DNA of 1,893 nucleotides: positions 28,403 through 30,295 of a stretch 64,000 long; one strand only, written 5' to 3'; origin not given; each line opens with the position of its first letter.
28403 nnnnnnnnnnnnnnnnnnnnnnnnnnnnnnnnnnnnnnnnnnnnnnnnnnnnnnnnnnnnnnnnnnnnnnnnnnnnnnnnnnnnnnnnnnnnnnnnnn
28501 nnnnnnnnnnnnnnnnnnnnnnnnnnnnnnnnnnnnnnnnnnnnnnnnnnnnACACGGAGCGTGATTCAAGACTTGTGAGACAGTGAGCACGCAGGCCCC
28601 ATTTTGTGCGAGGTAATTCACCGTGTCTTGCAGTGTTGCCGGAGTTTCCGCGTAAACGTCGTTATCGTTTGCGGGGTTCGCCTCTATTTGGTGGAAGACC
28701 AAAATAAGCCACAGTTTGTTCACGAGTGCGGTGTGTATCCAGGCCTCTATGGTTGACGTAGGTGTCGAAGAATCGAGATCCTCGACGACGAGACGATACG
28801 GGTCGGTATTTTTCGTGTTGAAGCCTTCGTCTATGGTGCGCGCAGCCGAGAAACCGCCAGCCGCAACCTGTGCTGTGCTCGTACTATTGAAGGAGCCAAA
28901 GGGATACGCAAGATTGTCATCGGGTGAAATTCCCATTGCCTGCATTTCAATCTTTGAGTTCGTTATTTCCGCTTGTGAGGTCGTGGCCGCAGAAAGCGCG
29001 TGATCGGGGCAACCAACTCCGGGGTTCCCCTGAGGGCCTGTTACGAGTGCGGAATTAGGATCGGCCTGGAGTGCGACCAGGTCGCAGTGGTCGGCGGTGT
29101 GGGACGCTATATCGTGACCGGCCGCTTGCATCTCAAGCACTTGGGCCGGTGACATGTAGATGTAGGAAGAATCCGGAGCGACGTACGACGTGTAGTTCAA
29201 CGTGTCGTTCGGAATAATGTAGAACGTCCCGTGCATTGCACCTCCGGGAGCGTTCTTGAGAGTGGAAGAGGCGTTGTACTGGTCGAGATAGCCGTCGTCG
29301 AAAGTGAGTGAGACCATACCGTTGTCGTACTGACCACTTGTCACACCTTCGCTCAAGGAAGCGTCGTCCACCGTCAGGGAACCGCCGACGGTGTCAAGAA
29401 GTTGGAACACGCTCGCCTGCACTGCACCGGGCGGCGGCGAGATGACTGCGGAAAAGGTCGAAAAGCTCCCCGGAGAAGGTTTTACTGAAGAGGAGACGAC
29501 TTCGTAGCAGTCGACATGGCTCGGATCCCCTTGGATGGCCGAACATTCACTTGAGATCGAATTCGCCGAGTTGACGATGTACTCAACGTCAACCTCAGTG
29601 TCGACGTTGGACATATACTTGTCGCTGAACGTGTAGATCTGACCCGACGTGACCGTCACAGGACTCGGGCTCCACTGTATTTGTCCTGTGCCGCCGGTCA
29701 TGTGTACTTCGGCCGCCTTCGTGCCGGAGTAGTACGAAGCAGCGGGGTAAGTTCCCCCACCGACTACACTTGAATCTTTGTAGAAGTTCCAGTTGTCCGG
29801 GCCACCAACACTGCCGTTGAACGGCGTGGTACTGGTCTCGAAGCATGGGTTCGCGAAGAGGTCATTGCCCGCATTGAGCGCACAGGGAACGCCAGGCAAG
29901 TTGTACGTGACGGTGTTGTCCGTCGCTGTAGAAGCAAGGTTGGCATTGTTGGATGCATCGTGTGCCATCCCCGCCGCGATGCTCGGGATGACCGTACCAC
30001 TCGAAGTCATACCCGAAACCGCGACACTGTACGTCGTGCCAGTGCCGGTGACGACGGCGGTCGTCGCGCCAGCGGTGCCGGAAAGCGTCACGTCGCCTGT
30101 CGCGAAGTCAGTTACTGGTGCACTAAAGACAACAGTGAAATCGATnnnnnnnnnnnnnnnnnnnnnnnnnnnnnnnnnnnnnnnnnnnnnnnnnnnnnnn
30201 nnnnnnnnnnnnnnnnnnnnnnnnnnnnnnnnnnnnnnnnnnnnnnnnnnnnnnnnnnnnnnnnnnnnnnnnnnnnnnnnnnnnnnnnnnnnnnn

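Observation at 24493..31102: Adjacent cohesin and dockerin proteins: a minimal cellulosome-like docking pair attached to a giant CE4/Ig-repeat surface protein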

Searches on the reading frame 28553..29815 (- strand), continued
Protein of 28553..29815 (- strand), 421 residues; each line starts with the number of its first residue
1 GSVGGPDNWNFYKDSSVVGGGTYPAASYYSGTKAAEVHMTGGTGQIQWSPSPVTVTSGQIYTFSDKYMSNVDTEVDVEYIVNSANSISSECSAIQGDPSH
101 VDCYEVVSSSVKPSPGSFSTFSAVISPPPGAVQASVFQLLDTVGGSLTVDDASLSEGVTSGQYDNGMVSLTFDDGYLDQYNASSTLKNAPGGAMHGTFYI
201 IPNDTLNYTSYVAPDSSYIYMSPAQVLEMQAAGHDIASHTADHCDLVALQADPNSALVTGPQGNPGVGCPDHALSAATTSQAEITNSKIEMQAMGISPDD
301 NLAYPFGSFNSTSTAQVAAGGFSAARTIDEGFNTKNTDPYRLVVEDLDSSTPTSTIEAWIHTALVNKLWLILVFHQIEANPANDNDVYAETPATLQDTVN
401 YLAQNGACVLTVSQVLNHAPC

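Call 84: predict_structure(alignment_id=A6)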
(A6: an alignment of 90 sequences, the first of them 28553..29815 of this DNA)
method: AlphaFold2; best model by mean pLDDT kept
length: 421 residues; sequences in the alignment: 90
mean_pLDDT: 94.4   pTM: 0.93
mean pLDDT of the five models: 94.4, 94.3, 94.2, 94.1, 94.0
residues with pLDDT >= 90: 374; 70-90: 40; 50-70: 6; < 50: 1
segments of 3 or more residues with pLDDT < 50: none
pLDDT, mean of each block of 10 residues (from residue 1): 78 97 93 93 96 96 98 98 92 96 96 94 96 98 97 95 97 96 95 97 93 77 98 98 96 93 88 90 97 96 95 97 97 97 95 95 97 94 81 97 98 98 94
secondary structure, 60 per line:
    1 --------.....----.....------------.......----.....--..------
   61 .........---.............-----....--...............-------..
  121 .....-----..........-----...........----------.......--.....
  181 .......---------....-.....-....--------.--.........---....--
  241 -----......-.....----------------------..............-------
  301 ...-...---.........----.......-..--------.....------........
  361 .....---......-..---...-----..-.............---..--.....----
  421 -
elements in order: E9-13 E18-22 E35-41 E46-50 E61-69 E73-82 E91-94 E97-111 E119-125 E131-140 E146-156 E167-173 H177-187 E197-200 H202-206 H208-211 H223-231 E235-238 H246-251 H253-257 H280-293 E301-303 H311-319 E324-330 E342-346 H353-365 E369-374 H392-404 H412-416

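Call 88: fold_search(model_id=the predicted structure, library=pdb)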
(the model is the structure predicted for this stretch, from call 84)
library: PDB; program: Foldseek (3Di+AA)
matches with E <= 10: 1607; with E <= 0.001: 218
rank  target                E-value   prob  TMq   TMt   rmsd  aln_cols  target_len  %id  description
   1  8qpg_TA               6.7e-17  1.00  0.49  0.50   8.0       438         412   14  Turret of Haloferax tailed virus 1 (released 2024-10-09)
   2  3zm8_A                7.8e-09  1.00  0.30  0.29  17.1       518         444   11  Crystal structure of Podospora anserina GH26-CBM35 beta-(1,4)- mannanase (released 2013-04-17)
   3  2w5f_B                3.7e-08  1.00  0.27  0.23  23.4       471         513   12  High resolution crystallographic structure of the Clostridium thermocellum N-terminal endo-1,4-beta-D-xylanase 10B (Xy (released 2010-01-19)
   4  2wys_A                3.9e-08  1.00  0.25  0.21  23.6       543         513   10  High resolution crystallographic structure of the Clostridium thermocellum N-terminal endo-1,4-beta-D-xylanase 10B (Xy (released 2010-08-25)
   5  3jxs_A                4.7e-08  1.00  0.25  0.56   4.5       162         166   15  Crystal structure of XG34, an evolved xyloglucan binding CBM (released 2009-10-27)
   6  4bj0_A                7.5e-08  1.00  0.23  0.54   6.0       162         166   16  Xyloglucan binding module (CBM4-2 X2-L110F) in complex with branched xyloses (released 2014-04-23)
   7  6go1_A                1.1e-07  1.00  0.34  0.44  18.2       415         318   14  Crystal Structure of a Bacillus anthracis peptidoglycan deacetylase (released 2019-04-10)
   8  4hd5                  1.4e-07  1.00  0.34  0.44  17.4       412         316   13  Crystal Structure of BC0361, a polysaccharide deacetylase from Bacillus cereus (released 2012-10-10)
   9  2zey_A                1.7e-07  1.00  0.25  0.64   4.3       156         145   14  Family 16 carbohydrate binding module (released 2008-03-04)
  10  1k42_MODEL_1_A        1.7e-07  1.00  0.24  0.53   5.1       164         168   15  The Solution Structure of the CBM4-2 Carbohydrate Binding Module from a Thermostable Rhodothermus marinus Xyla (released 2002-05-29)
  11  2w5f_A                1.7e-07  1.00  0.26  0.22  22.8       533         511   10  High resolution crystallographic structure of the Clostridium thermocellum N-terminal endo-1,4-beta-D-xylanase 10B (Xy (released 2010-01-19)
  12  2wys_B                2.2e-07  1.00  0.26  0.21  23.4       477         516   12  High resolution crystallographic structure of the Clostridium thermocellum N-terminal endo-1,4-beta-D-xylanase 10B (Xy (released 2010-08-25)
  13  2y6k_A                2.5e-07  1.00  0.26  0.58   4.2       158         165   16  Xylotetraose bound to X-2 engineered mutated CBM4-2 Carbohydrate Binding Module from a Thermostable Rhodothermus marin (released 2012-03-07)
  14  3oeb_A                2.6e-07  1.00  0.24  0.60   4.9       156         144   15  Crystal structure of the Q121E mutant of C.polysaccharolyticus CBM16-1 bound to mannopentaose (released 2010-08-25)
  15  2y6j                  2.6e-07  1.00  0.25  0.57   4.5       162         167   15  X-2 engineered mutated CBM4-2 Carbohydrate Binding Module from a Thermostable Rhodothermus marinus Xylanase (released 2012-03-07)
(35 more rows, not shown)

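Call 89: search_protein_families(library=ncbifam, proteins=[L042:1713-3005:+, L043:1448-2605:+, L044:1165-2391:-], max_evalue=0.001)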
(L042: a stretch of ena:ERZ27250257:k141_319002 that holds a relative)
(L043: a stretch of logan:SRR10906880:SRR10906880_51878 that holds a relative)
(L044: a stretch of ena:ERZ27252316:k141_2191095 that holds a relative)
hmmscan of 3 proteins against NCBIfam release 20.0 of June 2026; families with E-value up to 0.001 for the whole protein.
L042:1713-3005:+ (430 aa): 10 families
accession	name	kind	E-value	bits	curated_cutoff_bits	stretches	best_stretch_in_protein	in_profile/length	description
TIGR03937.1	PgaC_IcaA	equivalog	1.4e-19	70.3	422.3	1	60-343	32-319/407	poly-beta-1,6-N-acetyl-D-glucosamine synthase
NF041865.1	EpsU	equivalog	2e-16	60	700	1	62-365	28-328/394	exopolysaccharide biosynthesis GT2 family glycosyltransferase EpsU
TIGR03111.1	glyc2_xrt_Gpos1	hypoth_equivalog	1.1e-13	50.9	363.95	1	56-342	32-329/439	TIGR03111 family XrtG-associated glycosyltransferase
TIGR04283.1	glyco_like_mftF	equivalog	4.7e-07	29.6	182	1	77-211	3-130/221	TIGR04283 family arsenosugar biosynthesis glycosyltransferase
TIGR04182.1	glyco_TIGR04182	equivalog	9.7e-07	28.4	325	1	76-169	3-88/293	S-layer glycoprotein N-glycosyltransferase AglJ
NF053846.1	glyco_with_XrtP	equivalog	1.5e-06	27.2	520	1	45-134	13-102/440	XrtP-associated glycosyltransferase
TIGR04242.1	nodulat_NodC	equivalog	1.6e-06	27.3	550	1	48-299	26-287/395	chitooligosaccharide synthase NodC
TIGR03469.1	HpnB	hypoth_equivalog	1.2e-05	24.6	379.25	1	64-186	34-168/386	hopene-associated glycosyltransferase HpnB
NF047683.1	TeichurnBiosyTuaG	equivalog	3.7e-05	23.5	400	1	70-173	3-106/252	teichuronic acid biosynthesis protein TuaG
TIGR03030.1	CelA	equivalog_domain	9.3e-05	20.6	699.1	0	226-298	307-379/714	UDP-forming cellulose synthase catalytic subunit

L043:1448-2605:+ (385 aa): 9 families
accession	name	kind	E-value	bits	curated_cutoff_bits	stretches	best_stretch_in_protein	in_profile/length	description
TIGR03937.1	PgaC_IcaA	equivalog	1.6e-16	60.3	422.3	1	27-290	44-311/407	poly-beta-1,6-N-acetyl-D-glucosamine synthase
NF041865.1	EpsU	equivalog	1.9e-14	53.5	700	1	23-265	34-279/394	exopolysaccharide biosynthesis GT2 family glycosyltransferase EpsU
TIGR03111.1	glyc2_xrt_Gpos1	hypoth_equivalog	1.5e-12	47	363.95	1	159-259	193-294/439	TIGR03111 family XrtG-associated glycosyltransferase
NF053846.1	glyco_with_XrtP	equivalog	1.2e-07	30.8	520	1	32-89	45-102/440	XrtP-associated glycosyltransferase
TIGR04242.1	nodulat_NodC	equivalog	9.9e-07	28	550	1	29-254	49-287/395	chitooligosaccharide synthase NodC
TIGR04283.1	glyco_like_mftF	equivalog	3.5e-06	26.8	182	1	32-167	3-131/221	TIGR04283 family arsenosugar biosynthesis glycosyltransferase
TIGR04182.1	glyco_TIGR04182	equivalog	1.4e-05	24.7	325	1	31-121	3-85/293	S-layer glycoprotein N-glycosyltransferase AglJ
TIGR03030.1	CelA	equivalog_domain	0.00029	19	699.1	1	181-253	307-379/714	UDP-forming cellulose synthase catalytic subunit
TIGR03469.1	HpnB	hypoth_equivalog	0.00034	19.8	379.25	1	30-141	46-168/386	hopene-associated glycosyltransferase HpnB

L044:1165-2391:- (408 aa): 9 families
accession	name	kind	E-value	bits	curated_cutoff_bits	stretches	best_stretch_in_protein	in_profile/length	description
TIGR03937.1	PgaC_IcaA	equivalog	1.4e-20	73.6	422.3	1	51-345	39-335/407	poly-beta-1,6-N-acetyl-D-glucosamine synthase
NF053846.1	glyco_with_XrtP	equivalog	3.6e-12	45.7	520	1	50-154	34-150/440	XrtP-associated glycosyltransferase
NF041865.1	EpsU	equivalog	2.4e-10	40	700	1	49-295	31-281/394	exopolysaccharide biosynthesis GT2 family glycosyltransferase EpsU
TIGR03111.1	glyc2_xrt_Gpos1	hypoth_equivalog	1.9e-09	36.9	363.95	1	57-320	49-324/439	TIGR03111 family XrtG-associated glycosyltransferase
TIGR04182.1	glyco_TIGR04182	equivalog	4.6e-06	26.2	325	1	60-151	3-86/293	S-layer glycoprotein N-glycosyltransferase AglJ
TIGR03030.1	CelA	equivalog_domain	9e-06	24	699.1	1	217-283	315-381/714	UDP-forming cellulose synthase catalytic subunit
TIGR04283.1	glyco_like_mftF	equivalog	3.5e-05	23.5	182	1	60-256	2-182/221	TIGR04283 family arsenosugar biosynthesis glycosyltransferase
NF047683.1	TeichurnBiosyTuaG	equivalog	0.00013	21.7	400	1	58-152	7-101/252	teichuronic acid biosynthesis protein TuaG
TIGR03469.1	HpnB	hypoth_equivalog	0.00047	19.3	379.25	1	56-108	43-96/386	hopene-associated glycosyltransferase HpnB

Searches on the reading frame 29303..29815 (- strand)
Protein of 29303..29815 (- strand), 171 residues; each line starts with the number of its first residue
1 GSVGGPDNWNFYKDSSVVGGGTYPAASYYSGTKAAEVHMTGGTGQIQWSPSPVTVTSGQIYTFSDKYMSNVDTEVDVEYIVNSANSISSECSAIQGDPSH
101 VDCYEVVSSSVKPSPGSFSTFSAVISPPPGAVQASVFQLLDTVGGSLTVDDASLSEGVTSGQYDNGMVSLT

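Call 35: search_protein_families(library=pfam, proteins=[window:29303-29815:-], max_evalue=0.1)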
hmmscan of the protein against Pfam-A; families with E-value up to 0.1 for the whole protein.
window:29303-29815:- (171 aa): 1 family
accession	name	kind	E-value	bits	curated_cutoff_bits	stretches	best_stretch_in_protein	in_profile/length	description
PF02018.23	CBM_4_9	-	0.0019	19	25.9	1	4-85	12-91/136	Carbohydrate binding domain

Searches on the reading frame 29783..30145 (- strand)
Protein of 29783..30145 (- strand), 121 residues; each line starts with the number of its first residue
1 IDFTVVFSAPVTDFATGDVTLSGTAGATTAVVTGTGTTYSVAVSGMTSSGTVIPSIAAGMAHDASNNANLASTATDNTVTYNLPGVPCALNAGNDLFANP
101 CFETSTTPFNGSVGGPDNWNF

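Call 35: search_protein_families(library=pfam, proteins=[window:29783-30145:-], max_evalue=0.1)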
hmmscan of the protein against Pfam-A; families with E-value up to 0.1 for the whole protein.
window:29783-30145:- (121 aa): 1 family
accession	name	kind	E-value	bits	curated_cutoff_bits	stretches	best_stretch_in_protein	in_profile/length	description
PF19078.6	Big_12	-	0.018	15.7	27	1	4-76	25-98/102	Bacterial Ig-like domain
